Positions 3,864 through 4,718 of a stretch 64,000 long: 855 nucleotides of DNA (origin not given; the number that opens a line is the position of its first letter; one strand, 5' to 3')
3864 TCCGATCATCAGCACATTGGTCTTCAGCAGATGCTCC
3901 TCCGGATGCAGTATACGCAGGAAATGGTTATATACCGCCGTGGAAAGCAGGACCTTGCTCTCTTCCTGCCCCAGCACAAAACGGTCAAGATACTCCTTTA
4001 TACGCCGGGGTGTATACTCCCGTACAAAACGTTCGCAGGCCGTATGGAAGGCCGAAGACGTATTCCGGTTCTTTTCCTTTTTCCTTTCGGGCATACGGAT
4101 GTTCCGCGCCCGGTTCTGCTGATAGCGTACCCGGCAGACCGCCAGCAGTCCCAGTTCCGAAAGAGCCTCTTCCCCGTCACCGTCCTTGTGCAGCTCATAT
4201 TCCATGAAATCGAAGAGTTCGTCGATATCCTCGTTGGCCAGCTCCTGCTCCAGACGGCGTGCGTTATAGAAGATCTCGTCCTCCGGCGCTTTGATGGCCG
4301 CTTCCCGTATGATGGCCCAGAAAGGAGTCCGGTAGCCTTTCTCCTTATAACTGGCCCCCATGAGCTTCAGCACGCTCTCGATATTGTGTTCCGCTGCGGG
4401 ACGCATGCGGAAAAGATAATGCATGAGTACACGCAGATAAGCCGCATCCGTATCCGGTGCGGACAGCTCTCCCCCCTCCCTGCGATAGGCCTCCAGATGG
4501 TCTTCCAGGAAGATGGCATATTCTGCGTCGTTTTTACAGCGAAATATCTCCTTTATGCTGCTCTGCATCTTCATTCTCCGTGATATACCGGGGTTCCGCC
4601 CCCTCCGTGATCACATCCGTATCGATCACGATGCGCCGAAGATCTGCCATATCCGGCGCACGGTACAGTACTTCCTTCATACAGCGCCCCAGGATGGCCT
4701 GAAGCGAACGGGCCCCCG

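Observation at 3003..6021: Overlapping tandem pair of zinc-finger-less ClpX paralogues with rewired pore loops but intact ClpP-docking IGF loops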

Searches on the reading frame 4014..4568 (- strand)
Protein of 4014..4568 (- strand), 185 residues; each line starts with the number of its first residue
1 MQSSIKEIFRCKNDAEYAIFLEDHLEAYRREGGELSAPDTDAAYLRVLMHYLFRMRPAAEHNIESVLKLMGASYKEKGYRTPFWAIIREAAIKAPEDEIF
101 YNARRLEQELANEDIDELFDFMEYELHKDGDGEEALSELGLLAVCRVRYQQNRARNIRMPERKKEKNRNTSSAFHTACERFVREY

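Call 40: predict_structure(alignment_id=A3)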
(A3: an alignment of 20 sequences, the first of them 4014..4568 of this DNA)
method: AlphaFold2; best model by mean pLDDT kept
length: 185 residues; sequences in the alignment: 20
mean_pLDDT: 85.7   pTM: 0.76
mean pLDDT of the five models: 85.7, 84.9, 84.8, 83.6, 83.2
residues with pLDDT >= 90: 122; 70-90: 34; 50-70: 12; < 50: 17
segments of 3 or more residues with pLDDT < 50: 155-170
pLDDT, mean of each block of 10 residues (from residue 1): 87 93 97 96 97 96 96 81 94 95 93 95 91 86 83 46 43 76 83
secondary structure, 60 per line:
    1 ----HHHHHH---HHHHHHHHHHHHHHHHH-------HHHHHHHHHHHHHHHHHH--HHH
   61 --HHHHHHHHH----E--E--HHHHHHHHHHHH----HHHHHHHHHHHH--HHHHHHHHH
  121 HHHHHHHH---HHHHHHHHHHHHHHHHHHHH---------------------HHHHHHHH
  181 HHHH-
elements in order: H5-10 H14-30 H38-55 H63-71 H82-93 H98-109 H112-128 H132-151 H173-184

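Call 46: fold_search(model_id=the predicted structure, library=pdb)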
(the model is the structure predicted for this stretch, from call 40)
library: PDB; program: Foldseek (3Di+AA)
matches with E <= 10: 72; with E <= 0.001: 0
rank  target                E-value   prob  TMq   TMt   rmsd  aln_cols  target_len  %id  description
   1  8e0m_D                1.3e+00  0.20  0.23  0.25   9.0       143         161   16  Homotrimeric variant of tcTRP9, BGL15 (released 2023-04-12)
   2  7zub_C                1.5e+00  0.08  0.20  0.15  17.5       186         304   13  Cryo-EM structure of the indirubin-bound Hsp90-XAP2-AHR complex (released 2022-11-23)
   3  1zww_A                1.6e+00  0.06  0.16  0.15  26.5       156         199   15  Crystal structure of endophilin-A1 BAR domain (released 2005-08-02)
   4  8e0m_G                1.9e+00  0.13  0.24  0.27  15.4       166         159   17  Homotrimeric variant of tcTRP9, BGL15 (released 2023-04-12)
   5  9n74_LQ               2.0e+00  0.08  0.19  0.06  18.6       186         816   13  SSU processome maturation and disassembly, State H (released 2025-10-29)
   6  1qz2_A                3.1e+00  0.06  0.18  0.14  17.5       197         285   16  Crystal Structure of FKBP52 C-terminal Domain complex with the C-terminal peptide MEEVD of Hsp90 (released 2004-06-22)
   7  6i1k_A                3.5e+00  0.07  0.22  0.04  19.8       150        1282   10  Crystal structure of catalytically inactive FnCas12a in complex with a crRNA guide and a dsDNA target (released 2019-01-23)
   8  8wd5_A                3.6e+00  0.04  0.15  0.10  15.9       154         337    8  Crystal structure of farnesyl diphosphate synthase FPPS1 from silkworm, Bombyx mori (released 2024-05-22)
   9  8gym_B                3.8e+00  0.06  0.22  0.12  22.6       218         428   10  Cryo-EM structure of Tetrahymena thermophila respiratory mega-complex MC IV2+(I+III2+II)2 (released 2023-06-14)
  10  8e0o_B                4.0e+00  0.05  0.20  0.19  15.8       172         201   16  Heterotrimeric variant of tcTRP9, hetBGL03-15-18 (released 2023-04-12)
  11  9n73_LQ               4.0e+00  0.05  0.19  0.06  18.6       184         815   13  SSU processome maturation and disassembly, State G (released 2025-10-29)
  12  8kc4                  4.2e+00  0.05  0.19  0.22  14.3       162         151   12  De novo design protein -NA05 (released 2024-08-07)
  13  8e0n_C                4.7e+00  0.07  0.22  0.23  14.0       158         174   18  Homotrimeric variant of tcTRP9, BGL18 (released 2023-04-12)
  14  7bii_A                4.7e+00  0.06  0.24  0.04  13.8       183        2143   14  Crystal structure of Nematocida HUWE1 (released 2021-07-28)
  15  5y7q_A                4.7e+00  0.02  0.13  0.06  18.7       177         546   19  Crystal structure of paFAN1 bound to 2nt 5'flap DNA with gap (released 2018-03-14)
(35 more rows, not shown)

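Call 70: search_protein_representatives(alignment_id=A3)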
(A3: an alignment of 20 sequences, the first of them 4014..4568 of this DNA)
Query: 20 sequences, 181 profile positions. Proteins with E-value up to 0.001 (for the whole library): 16; up to 1e-10: 10; up to 1e-30: 4. The best 16 are listed.
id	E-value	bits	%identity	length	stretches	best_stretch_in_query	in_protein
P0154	4.9e-60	218.6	-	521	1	1-181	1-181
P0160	5.0e-55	202.3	-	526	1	2-181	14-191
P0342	2.7e-48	180.3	-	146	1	1-122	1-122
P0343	8.3e-35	136.4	-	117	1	1-112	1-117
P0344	4.5e-27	111.2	-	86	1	1-79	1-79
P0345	3.1e-17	79.2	-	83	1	2-74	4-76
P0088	1.8e-15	73.4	-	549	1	1-181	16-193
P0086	1.5e-14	70.4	-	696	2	9-181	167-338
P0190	5.0e-14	68.7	-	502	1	1-149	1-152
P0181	2.0e-13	66.8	-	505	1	5-181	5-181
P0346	2.6e-10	56.6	-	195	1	8-144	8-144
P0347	3.3e-09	53.0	-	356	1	9-127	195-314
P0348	1.6e-07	47.5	-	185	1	12-126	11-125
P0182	1.2e-04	38.2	-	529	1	17-181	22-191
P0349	2.9e-04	36.9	-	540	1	4-132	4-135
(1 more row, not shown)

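Call 80: search_solved_structures(query=A3, max_evalue=1)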
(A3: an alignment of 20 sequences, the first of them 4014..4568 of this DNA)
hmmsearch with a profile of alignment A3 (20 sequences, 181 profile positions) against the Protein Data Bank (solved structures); distinct sequences matched with E-value up to 1: 1.
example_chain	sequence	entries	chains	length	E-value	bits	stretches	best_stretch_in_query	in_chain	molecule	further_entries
6k8n_A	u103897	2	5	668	0.045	16.7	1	90-147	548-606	topoisomerase III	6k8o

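Call 82: search_protein_families(library=pfam, proteins=[window:4014-4568:-], max_evalue=10)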
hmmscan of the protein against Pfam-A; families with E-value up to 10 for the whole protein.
window:4014-4568:- (185 aa): 1 family
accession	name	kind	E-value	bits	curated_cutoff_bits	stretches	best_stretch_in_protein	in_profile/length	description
PF14024.11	DUF4240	-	0.011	16.4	27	1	81-123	4-45/129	Protein of unknown function (DUF4240)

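Call 84: fold_search(model_id=the predicted structure, library=viral)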
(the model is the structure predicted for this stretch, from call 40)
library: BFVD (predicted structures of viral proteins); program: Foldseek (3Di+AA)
matches with E <= 10: 109; with E <= 0.001: 0
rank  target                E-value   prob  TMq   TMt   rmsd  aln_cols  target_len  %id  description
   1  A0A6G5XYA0            7.4e-01  0.08  0.15  0.04  16.6       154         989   18  (no name in the UniProt tables at hand)
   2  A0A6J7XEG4            1.2e+00  0.10  0.20  0.09  16.6       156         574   15  Uncharacterized protein [uncultured Caudovirales phage]
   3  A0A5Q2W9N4            1.7e+00  0.08  0.18  0.18  23.4       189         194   13  (no name in the UniProt tables at hand)
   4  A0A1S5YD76            2.0e+00  0.11  0.24  0.28  19.1       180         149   14  Uncharacterized protein [Leptopilina boulardi filamentous virus]
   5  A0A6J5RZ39            2.1e+00  0.09  0.23  0.11  16.6       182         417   13  Uncharacterized protein [uncultured Caudovirales phage]
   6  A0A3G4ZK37            2.1e+00  0.06  0.20  0.14  16.1       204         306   11  Uncharacterized protein [Terrestrivirus sp.]
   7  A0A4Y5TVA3            2.4e+00  0.06  0.16  0.16  18.1       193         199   13  Uncharacterized protein [Vibrio phage VAP7]
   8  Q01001                2.5e+00  0.08  0.24  0.27  16.5       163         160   13  Bcl-2-like gene 16 protein [Saimiriine herpesvirus 2 (strain 11)]
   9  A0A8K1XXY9            2.5e+00  0.08  0.23  0.15  12.4       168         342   11  (no name in the UniProt tables at hand)
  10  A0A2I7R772            2.6e+00  0.14  0.27  0.36  10.9       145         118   12  (no name in the UniProt tables at hand)
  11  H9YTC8                2.7e+00  0.07  0.25  0.20  16.0       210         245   10  (no name in the UniProt tables at hand)
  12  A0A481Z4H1            3.0e+00  0.09  0.25  0.27  11.7       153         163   11  Sel1 repeat protein [Pithovirus LCPAC201]
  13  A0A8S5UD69            3.0e+00  0.03  0.16  0.16  24.1       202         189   11  Uncharacterized protein [Siphoviridae sp. ct13O11]
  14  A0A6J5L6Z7            3.2e+00  0.08  0.21  0.27  22.6       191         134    9  Uncharacterized protein [uncultured Caudovirales phage]
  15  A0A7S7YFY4            3.3e+00  0.18  0.29  0.34   8.9       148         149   14  Uncharacterized protein [Medusavirus stheno T3]
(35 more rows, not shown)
